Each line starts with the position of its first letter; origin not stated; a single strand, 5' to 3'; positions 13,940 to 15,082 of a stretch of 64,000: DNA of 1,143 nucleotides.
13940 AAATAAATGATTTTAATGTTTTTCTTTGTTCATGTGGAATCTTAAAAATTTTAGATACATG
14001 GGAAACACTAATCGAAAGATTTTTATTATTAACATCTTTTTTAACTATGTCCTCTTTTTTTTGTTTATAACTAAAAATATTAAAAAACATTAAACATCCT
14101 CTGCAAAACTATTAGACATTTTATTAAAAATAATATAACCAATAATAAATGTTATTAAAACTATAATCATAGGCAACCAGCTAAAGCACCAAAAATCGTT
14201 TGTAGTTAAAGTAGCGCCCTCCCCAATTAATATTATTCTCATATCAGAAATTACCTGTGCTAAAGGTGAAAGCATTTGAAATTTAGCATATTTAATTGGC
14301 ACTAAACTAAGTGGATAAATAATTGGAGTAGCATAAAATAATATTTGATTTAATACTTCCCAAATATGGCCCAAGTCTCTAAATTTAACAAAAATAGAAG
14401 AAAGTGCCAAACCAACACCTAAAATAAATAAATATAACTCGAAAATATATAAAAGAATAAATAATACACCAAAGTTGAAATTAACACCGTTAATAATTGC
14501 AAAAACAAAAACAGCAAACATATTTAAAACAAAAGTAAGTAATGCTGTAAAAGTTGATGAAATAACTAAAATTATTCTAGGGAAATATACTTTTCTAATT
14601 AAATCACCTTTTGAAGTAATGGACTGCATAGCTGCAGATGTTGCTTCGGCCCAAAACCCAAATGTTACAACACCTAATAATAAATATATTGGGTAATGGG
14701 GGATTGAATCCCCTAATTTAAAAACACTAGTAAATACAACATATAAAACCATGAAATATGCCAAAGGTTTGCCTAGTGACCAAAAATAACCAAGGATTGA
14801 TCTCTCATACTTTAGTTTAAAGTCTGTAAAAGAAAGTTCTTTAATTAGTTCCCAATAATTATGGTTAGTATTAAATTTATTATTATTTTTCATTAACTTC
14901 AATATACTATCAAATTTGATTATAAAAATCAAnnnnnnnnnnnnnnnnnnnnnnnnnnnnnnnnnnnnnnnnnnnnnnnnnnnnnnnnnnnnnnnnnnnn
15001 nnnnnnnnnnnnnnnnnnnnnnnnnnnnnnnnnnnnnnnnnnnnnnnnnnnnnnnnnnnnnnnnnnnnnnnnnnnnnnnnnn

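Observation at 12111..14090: Wzt/TagH-type ABC exporter ATPase fused to a GT2-like glycosyltransferase domain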

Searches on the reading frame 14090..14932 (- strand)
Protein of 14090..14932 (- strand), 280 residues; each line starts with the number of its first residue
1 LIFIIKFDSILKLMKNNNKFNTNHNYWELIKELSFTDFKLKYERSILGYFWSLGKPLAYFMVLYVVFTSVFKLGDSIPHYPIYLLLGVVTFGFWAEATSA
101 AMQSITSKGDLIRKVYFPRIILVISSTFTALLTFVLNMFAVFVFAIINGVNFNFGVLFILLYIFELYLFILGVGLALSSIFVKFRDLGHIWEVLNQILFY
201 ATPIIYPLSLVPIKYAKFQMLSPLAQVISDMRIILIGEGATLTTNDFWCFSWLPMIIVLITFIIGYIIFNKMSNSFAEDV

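Call 3: search_protein_families(library=pfam, proteins=[window:14090-14932:-], max_evalue=0.1)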
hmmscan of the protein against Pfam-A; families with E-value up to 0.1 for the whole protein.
window:14090-14932:- (280 aa): 1 family
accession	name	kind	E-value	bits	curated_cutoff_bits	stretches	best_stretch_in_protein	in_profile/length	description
PF01061.29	ABC2_membrane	-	1.2e-12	48.2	26.9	1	31-235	4-210/211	ABC-2 type transporter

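Call 4: search_protein_families(library=ncbifam, proteins=[window:14090-14932:-], max_evalue=0.1)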
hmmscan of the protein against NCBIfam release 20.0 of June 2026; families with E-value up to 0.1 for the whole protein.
window:14090-14932:- (280 aa): 2 families
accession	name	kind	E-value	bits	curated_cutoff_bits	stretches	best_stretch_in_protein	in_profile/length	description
NF050109.1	galactan_ABC_perm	equivalog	3.5e-14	53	380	1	22-253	16-244/272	galactan export ABC transporter permease subunit Wzm/RfbD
NF050053.1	CapPschTportKpsM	equivalog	2.7e-09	37.4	300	1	28-266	3-248/257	capsule polysaccharide transporter KpsM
